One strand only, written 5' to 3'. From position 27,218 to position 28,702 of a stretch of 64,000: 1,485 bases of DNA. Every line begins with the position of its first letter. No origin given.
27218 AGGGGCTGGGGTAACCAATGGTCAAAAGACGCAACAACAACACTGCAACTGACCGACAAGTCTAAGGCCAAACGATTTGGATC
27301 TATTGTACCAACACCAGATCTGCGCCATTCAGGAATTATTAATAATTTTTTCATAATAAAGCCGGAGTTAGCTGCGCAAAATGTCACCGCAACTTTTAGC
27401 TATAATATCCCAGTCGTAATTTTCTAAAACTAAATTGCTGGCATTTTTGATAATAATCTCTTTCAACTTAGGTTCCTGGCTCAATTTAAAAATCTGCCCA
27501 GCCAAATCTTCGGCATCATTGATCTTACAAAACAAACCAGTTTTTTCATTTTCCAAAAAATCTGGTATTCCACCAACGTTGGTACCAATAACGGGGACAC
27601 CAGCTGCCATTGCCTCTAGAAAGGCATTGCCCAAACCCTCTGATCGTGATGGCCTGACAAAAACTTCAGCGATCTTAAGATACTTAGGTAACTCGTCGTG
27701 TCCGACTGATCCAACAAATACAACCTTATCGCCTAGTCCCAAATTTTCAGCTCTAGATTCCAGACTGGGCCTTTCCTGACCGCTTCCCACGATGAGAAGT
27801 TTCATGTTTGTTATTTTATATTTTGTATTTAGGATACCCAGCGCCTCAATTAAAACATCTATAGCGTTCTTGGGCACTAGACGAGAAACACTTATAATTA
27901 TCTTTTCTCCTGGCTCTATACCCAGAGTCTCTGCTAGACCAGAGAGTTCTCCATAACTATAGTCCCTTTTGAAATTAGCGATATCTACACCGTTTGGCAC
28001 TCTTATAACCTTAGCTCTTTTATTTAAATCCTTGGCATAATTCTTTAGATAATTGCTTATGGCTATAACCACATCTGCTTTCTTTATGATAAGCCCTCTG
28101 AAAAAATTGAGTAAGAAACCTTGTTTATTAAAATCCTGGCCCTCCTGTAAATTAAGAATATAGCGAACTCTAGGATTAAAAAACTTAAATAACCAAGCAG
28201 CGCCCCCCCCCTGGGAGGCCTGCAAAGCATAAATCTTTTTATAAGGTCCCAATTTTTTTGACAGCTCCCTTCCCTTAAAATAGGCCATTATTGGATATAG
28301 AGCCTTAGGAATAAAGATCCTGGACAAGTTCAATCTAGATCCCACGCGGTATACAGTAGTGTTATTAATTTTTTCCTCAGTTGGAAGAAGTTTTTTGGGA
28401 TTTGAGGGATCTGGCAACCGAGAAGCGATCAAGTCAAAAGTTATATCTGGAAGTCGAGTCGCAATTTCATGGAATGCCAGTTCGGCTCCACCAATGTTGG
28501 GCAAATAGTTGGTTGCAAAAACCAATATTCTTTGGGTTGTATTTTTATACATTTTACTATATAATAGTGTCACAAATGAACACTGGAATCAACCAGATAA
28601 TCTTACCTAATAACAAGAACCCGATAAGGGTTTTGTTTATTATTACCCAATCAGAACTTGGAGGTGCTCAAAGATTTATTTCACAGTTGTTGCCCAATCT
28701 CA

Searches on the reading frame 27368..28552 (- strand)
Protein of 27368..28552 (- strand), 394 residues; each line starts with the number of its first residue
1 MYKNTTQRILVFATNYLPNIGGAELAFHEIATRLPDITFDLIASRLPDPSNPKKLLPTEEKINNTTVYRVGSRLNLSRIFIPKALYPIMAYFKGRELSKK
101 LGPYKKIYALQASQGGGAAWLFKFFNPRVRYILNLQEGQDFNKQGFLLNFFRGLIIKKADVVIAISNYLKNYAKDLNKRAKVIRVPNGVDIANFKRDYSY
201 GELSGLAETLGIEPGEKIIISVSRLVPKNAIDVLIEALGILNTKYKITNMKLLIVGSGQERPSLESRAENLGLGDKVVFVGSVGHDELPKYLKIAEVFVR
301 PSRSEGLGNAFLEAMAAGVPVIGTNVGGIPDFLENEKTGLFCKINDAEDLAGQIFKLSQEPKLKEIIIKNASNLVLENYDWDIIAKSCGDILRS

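Call 5: search_protein_families(library=pfam, proteins=[window:27368-28552:-], max_evalue=0.001)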
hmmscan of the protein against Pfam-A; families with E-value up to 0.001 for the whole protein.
window:27368-28552:- (394 aa): 5 families
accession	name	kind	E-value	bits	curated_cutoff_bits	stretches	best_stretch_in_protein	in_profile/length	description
PF00534.26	Glycos_transf_1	-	1.6e-44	151.9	26.4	1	210-372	9-170/172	Glycosyl transferases group 1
PF13692.12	Glyco_trans_1_4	-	1.9e-36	125.9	27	1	217-358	2-140/142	Glycosyl transferases group 1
PF20706.3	GT4-conflict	-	1.4e-09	37.9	26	1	155-336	143-323/385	Family 4 Glycosyltransferase in conflict systems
PF13524.12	Glyco_trans_1_2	-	6.8e-09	36.3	25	1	249-383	14-137/144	Glycosyl transferase-like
PF13439.12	Glyco_transf_4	-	5e-06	27.1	28.5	1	145-192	120-169/170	Glycosyltransferase Family 4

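Call 6: search_protein_families(library=ncbifam, proteins=[window:27368-28552:-], max_evalue=0.001)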
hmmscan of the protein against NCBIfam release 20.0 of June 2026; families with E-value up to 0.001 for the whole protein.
window:27368-28552:- (394 aa): 46 families (the best 25 are shown)
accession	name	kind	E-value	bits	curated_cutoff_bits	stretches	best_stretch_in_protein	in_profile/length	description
TIGR03999.1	thiol_BshA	equivalog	2.6e-37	128.6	273.7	1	155-384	141-362/375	N-acetyl-alpha-D-glucosaminyl L-malate synthase BshA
TIGR03088.1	stp2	hypoth_equivalog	2.5e-34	118.9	409.05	1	148-386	126-364/374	TIGR03088 family PEP-CTERM/XrtA system glycosyltransferase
NF041876.1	EPS_EpsE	equivalog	9.5e-33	114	400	1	158-386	161-387/389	exopolysaccharide biosynthesis GT4 family glycosyltransferase EpsE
NF047684.1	TeichurnBiosyTuaC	equivalog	1.4e-30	106.6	550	1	155-385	161-379/391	teichuronic acid biosynthesis protein TuaC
TIGR04063.1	stp3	hypoth_equivalog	1.4e-29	103.2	442.05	1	154-385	153-385/397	TIGR04063 family PEP-CTERM/XrtA system glycosyltransferase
NF049988.1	MGlcDAGSynMgs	equivalog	5e-28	98.6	400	1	157-390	153-382/398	alpha-monoglucosyldiacylglycerol synthase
NF012028.0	PRK15484.1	subfamily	9.4e-26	90.8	618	1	154-390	135-373/380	lipopolysaccharide N-acetylglucosaminyltransferase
TIGR03449.1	mycothiol_MshA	equivalog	1.8e-24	86.4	462.5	1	156-387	162-395/406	D-inositol-3-phosphate glycosyltransferase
NF038298.1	EPS_HpsO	equivalog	5.5e-24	84.6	575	1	185-387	173-379/388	hormogonium polysaccharide biosynthesis glycosyltransferase HpsO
TIGR04157.1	glyco_rSAM_CFB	subfamily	5.9e-24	84.8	400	1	155-387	166-401/406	TIGR04157 family glycosyltransferase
TIGR02149.1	glgA_Coryne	subfamily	8.8e-21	74.5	302.4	1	156-392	142-387/391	glycogen synthase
TIGR04047.1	MSMEG_0565_glyc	hypoth_equivalog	1.2e-20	73.9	259.85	1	156-387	136-366/373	MSMEG_0565 family glycosyltransferase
NF053787.1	GlcN_PG_synth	equivalog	2.1e-20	72.9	480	1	157-387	142-351/361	N-acetylglucosaminyl phosphatidylglycerol synthase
NF038295.1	EPS_HpsP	equivalog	1.8e-19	70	550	1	179-387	175-379/388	hormogonium polysaccharide biosynthesis glycosyltransferase HpsP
NF046085.1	XrtY_assoc_Gly1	equivalog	2.8e-19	69.2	400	1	162-386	164-375/387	XrtY-associated glycosyltransferase XYAG1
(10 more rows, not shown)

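Call 7: find_homologous_proteins(query=window:27368-28552:-, max_evalue=1e-20)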
Query window:27368-28552:- (394 aa): 3026 proteins with E <= 1e-20 among 8000 candidates; the best 120 are listed.
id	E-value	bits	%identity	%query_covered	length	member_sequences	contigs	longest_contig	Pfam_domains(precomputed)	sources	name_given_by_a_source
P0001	5.6e-257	870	100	100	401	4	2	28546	PF00534.27,PF13524.13,PF13439.13,PF20706.4,PF13692.13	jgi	-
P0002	1.6e-167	575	67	99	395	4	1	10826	PF00534.27,PF13524.13,PF13439.13,PF20706.4,PF13692.13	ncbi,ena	-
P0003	1.4e-159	549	64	99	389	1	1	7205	PF00534.27,PF13524.13,PF13439.13,PF20706.4,PF13692.13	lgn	-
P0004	1.1e-158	546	63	100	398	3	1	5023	PF00534.27,PF13439.13,PF20706.4,PF13692.13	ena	-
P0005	5.4e-156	538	63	99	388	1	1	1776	PF00534.27,PF13524.13,PF13439.13,PF20706.4,PF13692.13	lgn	-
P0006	1.5e-155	536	62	98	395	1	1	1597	PF00534.27,PF13524.13,PF13439.13,PF20706.4,PF13692.13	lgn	-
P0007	4.6e-154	531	64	95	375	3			PF00534.27,PF13524.13,PF13439.13,PF20706.4,PF13692.13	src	-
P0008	8.8e-154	530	62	98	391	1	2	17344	PF00534.27,PF13524.13,PF13439.13,PF20706.4,PF13692.13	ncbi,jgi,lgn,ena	-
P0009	5.1e-148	511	60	98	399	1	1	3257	PF00534.27,PF13524.13,PF13439.13,PF20706.4,PF13692.13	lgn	-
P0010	3.6e-143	495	61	94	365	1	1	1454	PF00534.27,PF13524.13,PF13439.13,PF20706.4,PF13692.13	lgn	-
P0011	1.8e-124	434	54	99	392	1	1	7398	PF00534.27,PF13579.13,PF13524.13,PF13439.13,PF20706.4,PF13692.13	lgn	-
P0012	3.2e-124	433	55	97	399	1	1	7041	PF00534.27,PF13579.13,PF13524.13,PF13439.13,PF20706.4,PF13692.13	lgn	-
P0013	6.3e-120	419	53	96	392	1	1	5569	PF00534.27,PF13579.13,PF13524.13,PF13439.13,PF20706.4,PF13692.13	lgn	-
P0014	2.9e-119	417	51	99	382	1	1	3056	PF00534.27,PF13579.13,PF13524.13,PF13439.13,PF20706.4,PF13692.13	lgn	-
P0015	7.2e-119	415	53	96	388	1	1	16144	PF00534.27,PF13579.13,PF13524.13,PF13439.13,PF20706.4,PF13692.13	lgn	-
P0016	5.7e-118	412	51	97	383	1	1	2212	PF00534.27,PF13579.13,PF13524.13,PF13439.13,PF20706.4,PF13692.13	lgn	-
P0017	1.6e-117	411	53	98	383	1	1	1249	PF00534.27,PF13524.13,PF13439.13,PF20706.4,PF13692.13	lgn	-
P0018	2.0e-117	411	53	97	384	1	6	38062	PF00534.27,PF13579.13,PF13524.13,PF13439.13,PF20706.4,PF13692.13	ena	-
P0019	2.1e-117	411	53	96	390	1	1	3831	PF00534.27,PF13579.13,PF13524.13,PF13439.13,PF20706.4,PF13692.13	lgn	-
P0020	4.7e-117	409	53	97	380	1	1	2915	PF00534.27,PF13579.13,PF13524.13,PF13439.13,PF20706.4,PF13692.13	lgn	-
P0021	1.0e-116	408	52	97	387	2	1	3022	PF00534.27,PF13579.13,PF13524.13,PF13439.13,PF20706.4,PF13692.13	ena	-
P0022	5.5e-116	406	53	98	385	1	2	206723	PF00534.27,PF13524.13,PF13439.13,PF20706.4,PF13692.13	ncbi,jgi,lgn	jgi:glycosyltransferase involved in cell wall biosynthesis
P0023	6.8e-116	406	52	99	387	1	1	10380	PF00534.27,PF13579.13,PF13524.13,PF13439.13,PF20706.4,PF13692.13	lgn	-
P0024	1.1e-115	405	52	98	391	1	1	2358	PF00534.27,PF13524.13,PF13439.13,PF20706.4,PF13692.13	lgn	-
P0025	6.1e-115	402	52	98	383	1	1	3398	PF00534.27,PF13524.13,PF13439.13,PF20706.4,PF13692.13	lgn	-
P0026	7.4e-115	402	53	96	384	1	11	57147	PF00534.27,PF13524.13,PF13439.13,PF20706.4,PF13692.13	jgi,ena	-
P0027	1.1e-114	402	53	96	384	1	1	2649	PF00534.27,PF13524.13,PF13439.13,PF20706.4,PF13692.13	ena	-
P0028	1.3e-114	401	52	98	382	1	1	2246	PF00534.27,PF13579.13,PF13524.13,PF13439.13,PF20706.4,PF13692.13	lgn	-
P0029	1.8e-114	401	51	97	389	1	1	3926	PF00534.27,PF13579.13,PF13524.13,PF13439.13,PF20706.4,PF13692.13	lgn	-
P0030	3.3e-114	400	52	96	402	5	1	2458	PF00534.27,PF13579.13,PF13524.13,PF13439.13,PF20706.4,PF13692.13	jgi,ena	-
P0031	4.5e-114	400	53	92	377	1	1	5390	PF00534.27,PF13579.13,PF13524.13,PF13439.13,PF20706.4,PF13692.13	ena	-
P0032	4.5e-114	400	51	98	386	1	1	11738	PF00534.27,PF13524.13,PF13439.13,PF20706.4,PF13692.13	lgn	-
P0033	8.4e-114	399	53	96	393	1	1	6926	PF00534.27,PF13524.13,PF13439.13,PF20706.4,PF13692.13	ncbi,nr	ncbi:MAG: glycosyltransferase family 4 protein [Candidatus Yanofskybacteria bacterium]|nr:glycosyltr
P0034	9.1e-114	399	51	96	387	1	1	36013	PF00534.27,PF13579.13,PF13524.13,PF13439.13,PF20706.4,PF13692.13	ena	-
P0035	1.7e-113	398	51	97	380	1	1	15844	PF00534.27,PF13579.13,PF13524.13,PF13439.13,PF20706.4,PF13692.13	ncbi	-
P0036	2.4e-113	397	51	98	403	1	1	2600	PF00534.27,PF13579.13,PF13524.13,PF13439.13,PF20706.4,PF13692.13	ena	-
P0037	2.5e-113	397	50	97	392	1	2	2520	PF00534.27,PF13579.13,PF13524.13,PF13439.13,PF20706.4,PF13692.13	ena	-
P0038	2.9e-113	397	51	99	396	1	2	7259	PF00534.27,PF13524.13,PF13439.13,PF20706.4,PF13692.13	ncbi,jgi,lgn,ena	-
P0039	3.0e-113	397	50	99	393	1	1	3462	PF00534.27,PF13579.13,PF13524.13,PF13439.13,PF20706.4,PF13692.13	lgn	-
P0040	9.4e-113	395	52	97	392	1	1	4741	PF00534.27,PF13524.13,PF13439.13,PF20706.4,PF13692.13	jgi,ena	-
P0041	1.4e-112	395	51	95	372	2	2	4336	PF00534.27,PF13579.13,PF13524.13,PF13439.13,PF20706.4,PF13692.13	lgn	-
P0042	2.1e-112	394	49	99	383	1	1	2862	PF00534.27,PF13579.13,PF13524.13,PF13439.13,PF20706.4,PF13692.13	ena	-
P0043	2.2e-112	394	49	96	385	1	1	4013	PF00534.27,PF13579.13,PF13524.13,PF13439.13,PF20706.4,PF13692.13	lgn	-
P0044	2.6e-112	394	51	96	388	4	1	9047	PF00534.27,PF13524.13,PF13439.13,PF20706.4,PF13692.13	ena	-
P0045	6.1e-112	393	51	97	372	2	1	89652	PF00534.27,PF13579.13,PF13524.13,PF13439.13,PF20706.4,PF13692.13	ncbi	-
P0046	6.2e-112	393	52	99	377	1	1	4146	PF00534.27,PF13579.13,PF13524.13,PF13439.13,PF20706.4,PF13692.13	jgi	-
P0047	7.3e-112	392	49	98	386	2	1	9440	PF00534.27,PF13579.13,PF13524.13,PF13439.13,PF20706.4,PF13692.13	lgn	-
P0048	1.7e-111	391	49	98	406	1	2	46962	PF00534.27,PF13524.13,PF13439.13,PF20706.4,PF13692.13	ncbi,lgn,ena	-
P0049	1.7e-111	391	49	98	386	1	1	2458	PF00534.27,PF13579.13,PF13524.13,PF13439.13,PF20706.4,PF13692.13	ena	-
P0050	1.9e-111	391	49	98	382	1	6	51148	PF00534.27,PF13579.13,PF13524.13,PF13439.13,PF20706.4,PF13692.13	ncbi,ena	-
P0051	1.9e-111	391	50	97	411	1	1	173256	PF00534.27,PF13439.13,PF20706.4,PF13692.13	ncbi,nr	ncbi:MAG: glycosyltransferase family 4 protein [bacterium]|nr:glycosyltransferase family 4 protein [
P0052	2.5e-111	391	50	99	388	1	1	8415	PF00534.27,PF13579.13,PF13524.13,PF13439.13,PF20706.4,PF13692.13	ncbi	-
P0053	4.3e-111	390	52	96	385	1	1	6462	PF00534.27,PF13524.13,PF13439.13,PF20706.4,PF13692.13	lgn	-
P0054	6.1e-111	389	51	96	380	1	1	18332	PF00534.27,PF13579.13,PF13524.13,PF13439.13,PF20706.4,PF13692.13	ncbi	-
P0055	7.8e-111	389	51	98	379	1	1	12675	PF00534.27,PF13579.13,PF13524.13,PF13439.13,PF20706.4,PF13692.13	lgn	-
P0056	1.4e-110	388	50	97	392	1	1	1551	PF00534.27,PF13579.13,PF13524.13,PF13439.13,PF20706.4,PF13692.13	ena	-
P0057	2.4e-110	387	52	93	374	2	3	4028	PF00534.27,PF13579.13,PF13524.13,PF13439.13,PF20706.4,PF13692.13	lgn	-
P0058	4.4e-110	386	58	81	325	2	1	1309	PF00534.27,PF13579.13,PF13524.13,PF13439.13,PF20706.4,PF13692.13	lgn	-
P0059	6.6e-110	386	51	98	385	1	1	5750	PF00534.27,PF13579.13,PF13524.13,PF13439.13,PF20706.4,PF13692.13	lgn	-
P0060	7.6e-110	386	50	97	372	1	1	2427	PF00534.27,PF13579.13,PF13524.13,PF13439.13,PF20706.4,PF13692.13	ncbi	-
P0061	1.2e-109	385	50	98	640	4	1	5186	PF00534.27,PF13579.13,PF13524.13,PF13439.13,PF00535.33,PF20706.4,PF13692.13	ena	-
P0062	2.2e-109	384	52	98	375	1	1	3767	PF00534.27,PF13579.13,PF13524.13,PF13439.13,PF20706.4,PF13692.13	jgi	jgi:glycosyltransferase involved in cell wall biosynthesis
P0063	3.7e-109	383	51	96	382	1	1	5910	PF12663.13,PF00534.27,PF13524.13,PF13439.13,PF20706.4,PF13692.13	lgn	-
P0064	3.9e-109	383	51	95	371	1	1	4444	PF00534.27,PF13579.13,PF13524.13,PF13439.13,PF20706.4,PF13692.13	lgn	-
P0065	4.6e-109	383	49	98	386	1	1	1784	PF00534.27,PF13579.13,PF13524.13,PF13439.13,PF20706.4,PF13692.13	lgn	-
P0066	4.7e-109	383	50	99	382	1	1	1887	PF00534.27,PF13579.13,PF13524.13,PF13439.13,PF20706.4,PF13692.13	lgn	-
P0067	5.5e-109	383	50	97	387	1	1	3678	PF00534.27,PF13579.13,PF13524.13,PF13439.13,PF13692.13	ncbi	-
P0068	6.5e-109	383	49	97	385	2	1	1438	PF00534.27,PF13579.13,PF13524.13,PF13439.13,PF20706.4,PF13692.13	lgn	-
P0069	7.7e-109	382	50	97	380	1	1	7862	PF00534.27,PF13579.13,PF13524.13,PF13439.13,PF20706.4,PF13692.13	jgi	jgi:glycosyltransferase involved in cell wall biosynthesis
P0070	1.0e-108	382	51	97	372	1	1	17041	PF00534.27,PF13579.13,PF13524.13,PF13439.13,PF20706.4,PF13692.13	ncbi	-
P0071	1.0e-108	382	50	98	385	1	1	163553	PF00534.27,PF13524.13,PF13439.13,PF13692.13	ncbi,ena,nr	ncbi:MAG: group 1 glycosyl transferase [Parcubacteria group bacterium Licking1014_17]|nr:MAG: group 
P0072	1.5e-108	381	50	96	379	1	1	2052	PF00534.27,PF13579.13,PF13524.13,PF13439.13,PF20706.4,PF13692.13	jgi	jgi:glycosyltransferase involved in cell wall biosynthesis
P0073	1.6e-108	381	49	96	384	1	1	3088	PF00534.27,PF13524.13,PF13439.13,PF20706.4,PF13692.13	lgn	-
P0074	2.2e-108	381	58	79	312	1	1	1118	PF00534.27,PF13524.13,PF13439.13,PF20706.4,PF13692.13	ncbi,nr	ncbi:MAG: glycosyltransferase family 4 protein, partial [Candidatus Azambacteria bacterium]|nr:glyco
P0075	2.9e-108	380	51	99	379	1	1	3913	PF00534.27,PF13579.13,PF13524.13,PF13439.13,PF20706.4,PF13692.13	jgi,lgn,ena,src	-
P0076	4.0e-108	380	50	99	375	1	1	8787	PF00534.27,PF13524.13,PF13439.13,PF20706.4,PF13692.13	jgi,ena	-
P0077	9.8e-108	379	49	97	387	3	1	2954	PF00534.27,PF13579.13,PF13524.13,PF13439.13,PF20706.4,PF13692.13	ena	-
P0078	1.4e-107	378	50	96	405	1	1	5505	PF00534.27,PF13524.13,PF13439.13,PF20706.4,PF13692.13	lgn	-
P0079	1.4e-107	378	49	97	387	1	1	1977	PF00534.27,PF13579.13,PF13524.13,PF13439.13,PF20706.4,PF13692.13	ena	-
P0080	1.4e-107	378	49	99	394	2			PF00534.27,PF13524.13,PF13439.13,PF20706.4,PF13692.13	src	-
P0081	1.5e-107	378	47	99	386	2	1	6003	PF00534.27,PF13579.13,PF13524.13,PF13439.13,PF20706.4,PF13692.13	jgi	-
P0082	1.6e-107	378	49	96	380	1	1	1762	PF00534.27,PF13579.13,PF13524.13,PF13439.13,PF20706.4,PF13692.13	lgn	-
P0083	2.2e-107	378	49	97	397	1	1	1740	PF00534.27,PF13524.13,PF13439.13,PF20706.4,PF13692.13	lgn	-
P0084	2.5e-107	377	51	94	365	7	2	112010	PF00534.27,PF13579.13,PF13524.13,PF13439.13,PF20706.4,PF13692.13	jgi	-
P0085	2.5e-107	377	51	96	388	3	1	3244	PF00534.27,PF13524.13,PF13439.13,PF20706.4,PF13692.13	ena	-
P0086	2.9e-107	377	48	98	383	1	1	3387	PF00534.27,PF13524.13,PF13439.13,PF20706.4,PF13692.13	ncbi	-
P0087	3.1e-107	377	48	99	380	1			PF00534.27,PF13524.13,PF13439.13,PF20706.4,PF13692.13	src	-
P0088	8.1e-107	376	49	97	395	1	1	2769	PF00534.27,PF13579.13,PF13524.13,PF13439.13,PF20706.4,PF13692.13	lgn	-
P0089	1.2e-106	375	48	97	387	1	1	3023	PF00534.27,PF13579.13,PF13524.13,PF13439.13,PF20706.4,PF13692.13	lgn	-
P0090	1.9e-106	374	48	98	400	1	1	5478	PF00534.27,PF13579.13,PF13524.13,PF13439.13,PF20706.4,PF13692.13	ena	-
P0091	2.0e-106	374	48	97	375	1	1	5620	PF00534.27,PF13579.13,PF13524.13,PF13439.13,PF20706.4,PF13692.13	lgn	-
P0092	2.9e-106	374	48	98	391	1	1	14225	PF00534.27,PF13524.13,PF13439.13,PF20706.4,PF13692.13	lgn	-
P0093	3.2e-106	374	50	98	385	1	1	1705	PF00534.27,PF13579.13,PF13524.13,PF13439.13,PF20706.4,PF13692.13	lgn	-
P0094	3.8e-106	373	48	96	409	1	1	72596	PF00534.27,PF13524.13,PF13439.13,PF20706.4,PF13692.13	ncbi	-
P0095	5.2e-106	373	48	98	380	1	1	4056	PF00534.27,PF13579.13,PF13524.13,PF13439.13,PF20706.4,PF13692.13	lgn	-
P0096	6.2e-106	373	51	96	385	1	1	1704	PF00534.27,PF13579.13,PF13524.13,PF13439.13,PF20706.4,PF13692.13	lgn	-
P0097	7.3e-106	373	48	97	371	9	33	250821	PF00534.27,PF13579.13,PF13524.13,PF13439.13,PF20706.4,PF13692.13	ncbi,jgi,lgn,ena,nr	ncbi:MAG: Glycosyltransferase [Candidatus Yanofskybacteria bacterium GW2011_GWA1_44_21]|nr:MAG: Glyc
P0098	7.8e-106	372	50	97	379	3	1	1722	PF00534.27,PF13579.13,PF13524.13,PF13439.13,PF20706.4,PF13692.13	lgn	-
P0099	8.5e-106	372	45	99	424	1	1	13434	PF00534.27,PF13579.13,PF13524.13,PF13439.13,PF20706.4,PF13692.13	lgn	-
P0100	1.1e-105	372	49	97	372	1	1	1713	PF00534.27,PF13524.13,PF13439.13,PF20706.4,PF13692.13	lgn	-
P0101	2.2e-105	371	49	99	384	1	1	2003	PF00534.27,PF13524.13,PF13439.13,PF20706.4,PF13692.13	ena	-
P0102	3.7e-105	370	50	99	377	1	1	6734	PF00534.27,PF13524.13,PF13439.13,PF20706.4,PF13692.13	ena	-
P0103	3.8e-105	370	47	97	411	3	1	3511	PF00534.27,PF13524.13,PF13439.13,PF20706.4,PF13692.13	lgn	-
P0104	3.9e-105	370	48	97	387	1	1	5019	PF00534.27,PF13579.13,PF13524.13,PF13439.13,PF20706.4,PF13692.13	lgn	-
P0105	4.2e-105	370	48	98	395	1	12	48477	PF00534.27,PF13524.13,PF13439.13,PF20706.4,PF13692.13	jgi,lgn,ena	-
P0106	4.5e-105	370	52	95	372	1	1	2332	PF00534.27,PF13579.13,PF13524.13,PF13439.13,PF20706.4,PF13692.13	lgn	-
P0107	4.7e-105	370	49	96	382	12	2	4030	PF00534.27,PF13579.13,PF13524.13,PF13439.13,PF20706.4,PF13692.13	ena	-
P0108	4.8e-105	370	49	95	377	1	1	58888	PF00534.27,PF13579.13,PF13524.13,PF13439.13,PF20706.4,PF13692.13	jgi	-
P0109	6.4e-105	369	49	95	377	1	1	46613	PF00534.27,PF13579.13,PF13524.13,PF13439.13,PF20706.4,PF13692.13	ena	-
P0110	9.0e-105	369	48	97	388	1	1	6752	PF00534.27,PF13579.13,PF00982.28,PF13524.13,PF13439.13,PF20706.4,PF13692.13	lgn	-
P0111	9.4e-105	369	48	98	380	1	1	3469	PF00534.27,PF13579.13,PF13524.13,PF13439.13,PF20706.4,PF13692.13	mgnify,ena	mgnify:CR=1 FL=1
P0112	1.4e-104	368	50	98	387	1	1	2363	PF00534.27,PF13579.13,PF13524.13,PF13439.13,PF20706.4,PF13692.13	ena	-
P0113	2.4e-104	368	48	98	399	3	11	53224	PF00534.27,PF13524.13,PF13439.13,PF20706.4,PF13692.13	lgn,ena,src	-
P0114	2.9e-104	367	49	99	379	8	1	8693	PF00534.27,PF13579.13,PF13524.13,PF13439.13,PF20706.4,PF13692.13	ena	-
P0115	2.9e-104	367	50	95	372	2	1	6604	PF00534.27,PF13524.13,PF13439.13,PF20706.4,PF13692.13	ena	-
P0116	2.9e-104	367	49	97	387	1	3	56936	PF00534.27,PF13579.13,PF13524.13,PF13439.13,PF20706.4,PF13692.13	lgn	-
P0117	3.5e-104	367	49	98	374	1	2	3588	PF00534.27,PF13579.13,PF13524.13,PF13439.13,PF20706.4,PF13692.13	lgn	-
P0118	3.8e-104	367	49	98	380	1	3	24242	PF00534.27,PF13579.13,PF13524.13,PF13439.13,PF20706.4,PF13692.13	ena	-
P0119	4.4e-104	367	50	93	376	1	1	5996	PF00534.27,PF13524.13,PF13439.13,PF20706.4,PF13692.13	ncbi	-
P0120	4.7e-104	367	51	94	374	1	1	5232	PF00534.27,PF13524.13,PF13439.13,PF20706.4,PF13692.13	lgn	-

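Call 9: find_encoding_contigs(protein=P0001, flank=10000, max_places=10)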
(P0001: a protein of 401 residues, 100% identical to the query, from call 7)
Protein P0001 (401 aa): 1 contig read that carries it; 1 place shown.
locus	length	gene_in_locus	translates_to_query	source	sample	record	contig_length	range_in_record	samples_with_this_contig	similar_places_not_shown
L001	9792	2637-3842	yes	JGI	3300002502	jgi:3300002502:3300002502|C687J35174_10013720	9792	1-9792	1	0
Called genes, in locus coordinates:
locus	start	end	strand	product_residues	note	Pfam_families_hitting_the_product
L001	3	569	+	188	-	?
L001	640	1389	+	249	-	-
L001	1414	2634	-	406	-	PF13477:Glyco_trans_4_2 (weak), PF13439:Glyco_transf_4, PF13579:Glyco_trans_4_4, PF00534:Glycos_transf_1, PF13692:Glyco_trans_1_4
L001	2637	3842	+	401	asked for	PF13439:Glyco_transf_4 (weak), PF20706:GT4-conflict, PF00534:Glycos_transf_1, PF13692:Glyco_trans_1_4, PF13524:Glyco_trans_1_2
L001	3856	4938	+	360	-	PF00534:Glycos_transf_1, PF13692:Glyco_trans_1_4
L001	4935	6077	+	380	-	PF13439:Glyco_transf_4 (weak), PF13579:Glyco_trans_4_4 (faint), PF20706:GT4-conflict, PF00534:Glycos_transf_1, PF13692:Glyco_trans_1_4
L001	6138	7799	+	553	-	PF08239:SH3_3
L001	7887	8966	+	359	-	PF00534:Glycos_transf_1, PF13692:Glyco_trans_1_4, PF13524:Glyco_trans_1_2 (weak)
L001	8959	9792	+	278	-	?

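Call 10: list_cluster_members(proteins=[P0001, P0002, P0004, P0008])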
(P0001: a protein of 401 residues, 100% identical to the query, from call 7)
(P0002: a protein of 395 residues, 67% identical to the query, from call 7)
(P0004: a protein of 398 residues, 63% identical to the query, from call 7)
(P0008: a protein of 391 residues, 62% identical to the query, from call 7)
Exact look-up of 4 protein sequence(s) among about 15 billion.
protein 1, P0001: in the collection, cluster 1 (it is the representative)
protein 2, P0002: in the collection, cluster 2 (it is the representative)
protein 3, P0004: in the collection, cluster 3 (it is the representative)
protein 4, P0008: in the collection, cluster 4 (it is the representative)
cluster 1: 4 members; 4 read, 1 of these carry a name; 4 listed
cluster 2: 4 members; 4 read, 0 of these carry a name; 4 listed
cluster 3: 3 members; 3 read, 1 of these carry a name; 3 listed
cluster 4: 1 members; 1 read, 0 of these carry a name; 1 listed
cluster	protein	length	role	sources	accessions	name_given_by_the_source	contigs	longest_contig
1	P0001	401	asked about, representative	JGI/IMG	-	-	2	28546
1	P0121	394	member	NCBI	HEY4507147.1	MAG TPA: glycosyltransferase family 4 protein [Candidatus Paceibacterota bacterium]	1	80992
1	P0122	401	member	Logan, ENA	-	-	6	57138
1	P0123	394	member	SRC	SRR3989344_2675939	-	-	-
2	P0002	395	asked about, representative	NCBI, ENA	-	-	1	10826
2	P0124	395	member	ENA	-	-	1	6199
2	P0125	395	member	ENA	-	-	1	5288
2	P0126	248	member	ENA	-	-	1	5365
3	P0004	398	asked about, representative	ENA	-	-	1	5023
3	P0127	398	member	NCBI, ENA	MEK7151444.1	MAG: glycosyltransferase family 4 protein [Patescibacteria group bacterium]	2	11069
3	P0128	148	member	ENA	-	-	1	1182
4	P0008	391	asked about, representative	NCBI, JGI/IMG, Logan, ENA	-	-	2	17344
